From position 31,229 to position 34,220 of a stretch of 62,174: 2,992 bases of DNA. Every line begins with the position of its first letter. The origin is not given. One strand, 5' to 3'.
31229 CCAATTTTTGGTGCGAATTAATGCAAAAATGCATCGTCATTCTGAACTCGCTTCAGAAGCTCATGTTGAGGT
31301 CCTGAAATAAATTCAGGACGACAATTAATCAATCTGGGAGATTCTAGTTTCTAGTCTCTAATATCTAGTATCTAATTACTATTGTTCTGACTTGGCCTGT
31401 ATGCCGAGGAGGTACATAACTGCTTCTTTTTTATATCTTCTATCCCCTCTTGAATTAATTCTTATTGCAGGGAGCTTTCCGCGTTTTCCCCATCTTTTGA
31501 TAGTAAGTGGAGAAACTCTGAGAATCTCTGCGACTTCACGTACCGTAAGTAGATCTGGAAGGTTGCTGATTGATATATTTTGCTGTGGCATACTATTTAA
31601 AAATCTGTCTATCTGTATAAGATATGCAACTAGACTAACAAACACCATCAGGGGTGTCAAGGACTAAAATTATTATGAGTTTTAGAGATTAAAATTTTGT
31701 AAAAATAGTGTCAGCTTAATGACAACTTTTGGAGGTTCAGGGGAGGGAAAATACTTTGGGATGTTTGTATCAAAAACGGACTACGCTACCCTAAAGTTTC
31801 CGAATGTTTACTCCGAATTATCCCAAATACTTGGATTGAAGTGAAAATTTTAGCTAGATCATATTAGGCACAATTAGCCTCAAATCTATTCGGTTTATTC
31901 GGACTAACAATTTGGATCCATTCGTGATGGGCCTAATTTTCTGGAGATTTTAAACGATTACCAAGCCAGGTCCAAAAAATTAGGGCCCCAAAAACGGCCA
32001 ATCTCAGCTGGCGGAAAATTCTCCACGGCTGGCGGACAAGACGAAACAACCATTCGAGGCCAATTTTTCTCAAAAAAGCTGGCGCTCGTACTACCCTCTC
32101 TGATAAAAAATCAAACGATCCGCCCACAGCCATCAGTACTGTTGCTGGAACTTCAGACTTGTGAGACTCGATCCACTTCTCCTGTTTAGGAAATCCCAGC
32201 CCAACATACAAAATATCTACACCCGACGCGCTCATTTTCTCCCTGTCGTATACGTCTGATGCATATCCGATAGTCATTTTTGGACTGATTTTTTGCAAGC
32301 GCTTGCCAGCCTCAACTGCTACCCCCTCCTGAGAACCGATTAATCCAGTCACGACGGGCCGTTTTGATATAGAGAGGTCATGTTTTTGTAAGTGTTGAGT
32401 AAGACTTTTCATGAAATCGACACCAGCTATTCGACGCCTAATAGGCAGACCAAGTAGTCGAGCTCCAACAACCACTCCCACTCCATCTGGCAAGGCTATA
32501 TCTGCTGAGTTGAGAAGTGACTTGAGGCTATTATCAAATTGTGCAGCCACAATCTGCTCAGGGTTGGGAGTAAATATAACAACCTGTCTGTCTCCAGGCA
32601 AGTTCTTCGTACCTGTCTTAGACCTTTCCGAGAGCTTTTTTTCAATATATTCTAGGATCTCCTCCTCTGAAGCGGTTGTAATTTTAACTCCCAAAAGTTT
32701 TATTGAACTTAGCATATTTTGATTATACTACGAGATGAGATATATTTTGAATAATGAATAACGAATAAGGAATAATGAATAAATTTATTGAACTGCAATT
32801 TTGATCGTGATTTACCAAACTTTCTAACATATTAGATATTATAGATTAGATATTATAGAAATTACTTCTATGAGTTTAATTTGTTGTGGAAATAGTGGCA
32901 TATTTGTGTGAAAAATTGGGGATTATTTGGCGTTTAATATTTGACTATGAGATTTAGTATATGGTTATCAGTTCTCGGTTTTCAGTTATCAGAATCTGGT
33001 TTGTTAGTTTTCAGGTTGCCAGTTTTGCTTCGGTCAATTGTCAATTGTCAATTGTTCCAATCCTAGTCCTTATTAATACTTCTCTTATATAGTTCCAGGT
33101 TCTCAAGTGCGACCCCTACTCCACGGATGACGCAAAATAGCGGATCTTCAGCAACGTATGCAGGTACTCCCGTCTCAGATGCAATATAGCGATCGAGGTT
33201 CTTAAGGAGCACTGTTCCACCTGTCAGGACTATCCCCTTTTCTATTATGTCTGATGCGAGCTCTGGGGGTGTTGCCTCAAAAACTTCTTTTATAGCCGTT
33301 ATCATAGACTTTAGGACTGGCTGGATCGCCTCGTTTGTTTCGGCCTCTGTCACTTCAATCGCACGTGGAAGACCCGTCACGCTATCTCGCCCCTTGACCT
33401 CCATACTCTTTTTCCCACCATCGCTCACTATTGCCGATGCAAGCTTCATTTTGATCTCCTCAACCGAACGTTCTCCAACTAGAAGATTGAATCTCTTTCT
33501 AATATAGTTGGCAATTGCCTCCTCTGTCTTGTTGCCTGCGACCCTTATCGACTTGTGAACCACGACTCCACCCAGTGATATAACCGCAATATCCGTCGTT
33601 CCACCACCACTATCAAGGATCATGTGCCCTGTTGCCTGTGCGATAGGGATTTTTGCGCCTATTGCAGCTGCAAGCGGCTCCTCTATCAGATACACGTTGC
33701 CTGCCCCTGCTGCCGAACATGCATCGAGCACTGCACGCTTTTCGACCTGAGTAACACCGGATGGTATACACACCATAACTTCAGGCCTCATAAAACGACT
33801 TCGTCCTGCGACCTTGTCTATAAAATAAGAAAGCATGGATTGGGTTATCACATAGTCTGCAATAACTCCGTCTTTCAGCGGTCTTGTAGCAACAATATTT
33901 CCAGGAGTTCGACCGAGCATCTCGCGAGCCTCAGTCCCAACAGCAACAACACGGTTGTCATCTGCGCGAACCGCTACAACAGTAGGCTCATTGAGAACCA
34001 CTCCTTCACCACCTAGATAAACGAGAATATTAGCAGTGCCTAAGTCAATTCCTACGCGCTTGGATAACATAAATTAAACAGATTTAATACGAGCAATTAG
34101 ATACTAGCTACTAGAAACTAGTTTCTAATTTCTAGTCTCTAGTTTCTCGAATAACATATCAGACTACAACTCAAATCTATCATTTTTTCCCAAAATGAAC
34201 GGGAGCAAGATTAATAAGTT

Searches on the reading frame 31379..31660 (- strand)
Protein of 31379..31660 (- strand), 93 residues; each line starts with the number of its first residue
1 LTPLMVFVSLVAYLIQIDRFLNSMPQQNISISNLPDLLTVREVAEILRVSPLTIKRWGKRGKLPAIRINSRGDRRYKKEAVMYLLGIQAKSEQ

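Call 51: search_protein_families(library=pfam, proteins=[window:31379-31660:-], max_evalue=0.0001)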
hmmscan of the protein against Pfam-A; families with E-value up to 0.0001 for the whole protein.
window:31379-31660:- (93 aa): 3 families
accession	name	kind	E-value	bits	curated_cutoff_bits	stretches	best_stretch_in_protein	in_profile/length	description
PF12728.13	HTH_17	-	4.3e-11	43.3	27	1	37-82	1-44/51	Helix-turn-helix domain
PF13411.12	MerR_1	-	3.1e-09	37.2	21.6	1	39-88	2-50/69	MerR HTH family regulatory protein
PF00376.29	MerR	-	9.8e-08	32.1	28.2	1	39-76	1-38/38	MerR family regulatory protein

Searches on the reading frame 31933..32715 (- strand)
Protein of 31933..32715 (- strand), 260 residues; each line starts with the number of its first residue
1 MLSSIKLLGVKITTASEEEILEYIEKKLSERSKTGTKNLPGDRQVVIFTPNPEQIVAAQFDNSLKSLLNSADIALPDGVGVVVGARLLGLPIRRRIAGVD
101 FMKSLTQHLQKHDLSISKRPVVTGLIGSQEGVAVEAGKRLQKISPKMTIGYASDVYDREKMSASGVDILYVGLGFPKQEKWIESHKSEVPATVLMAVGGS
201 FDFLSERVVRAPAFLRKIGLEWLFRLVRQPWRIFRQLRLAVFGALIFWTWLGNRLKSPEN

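Call 50: search_protein_families(library=pfam, proteins=[window:31933-32715:-], max_evalue=0.0001)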
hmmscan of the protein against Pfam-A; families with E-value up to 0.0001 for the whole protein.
window:31933-32715:- (260 aa): 1 family
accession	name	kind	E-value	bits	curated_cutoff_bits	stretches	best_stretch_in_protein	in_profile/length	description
PF03808.19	Glyco_tran_WecG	-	4.1e-45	154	27.4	1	71-236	1-167/168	Glycosyl transferase WecG/TagA/CpsF family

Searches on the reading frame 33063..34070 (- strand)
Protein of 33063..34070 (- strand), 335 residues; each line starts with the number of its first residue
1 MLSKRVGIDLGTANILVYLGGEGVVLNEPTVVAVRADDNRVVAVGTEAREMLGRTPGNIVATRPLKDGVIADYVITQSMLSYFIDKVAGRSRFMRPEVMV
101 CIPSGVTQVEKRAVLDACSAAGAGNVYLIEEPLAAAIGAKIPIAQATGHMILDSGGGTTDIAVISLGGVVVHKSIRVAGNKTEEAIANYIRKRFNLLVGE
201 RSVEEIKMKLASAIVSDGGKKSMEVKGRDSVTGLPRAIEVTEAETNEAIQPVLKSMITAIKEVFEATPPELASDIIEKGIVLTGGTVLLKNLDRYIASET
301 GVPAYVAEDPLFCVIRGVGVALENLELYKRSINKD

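Call 11: search_protein_families(library=pfam, proteins=[window:33063-34070:-])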
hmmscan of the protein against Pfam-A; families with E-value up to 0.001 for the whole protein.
window:33063-34070:- (335 aa): 4 families
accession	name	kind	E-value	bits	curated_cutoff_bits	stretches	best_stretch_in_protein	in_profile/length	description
PF06723.19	MreB_Mbl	-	6.5e-134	446.3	27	1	4-328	2-325/327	MreB/Mbl protein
PF14450.12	FtsA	-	1.2e-06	29.4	31.8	1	151-308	2-111/127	Cell division protein FtsA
PF00022.25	Actin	-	1.4e-06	27.6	27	0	26-194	28-191/410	Actin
PF00012.26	HSP70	-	1.6e-06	27.1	20.6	1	97-286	135-336/599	Hsp70 protein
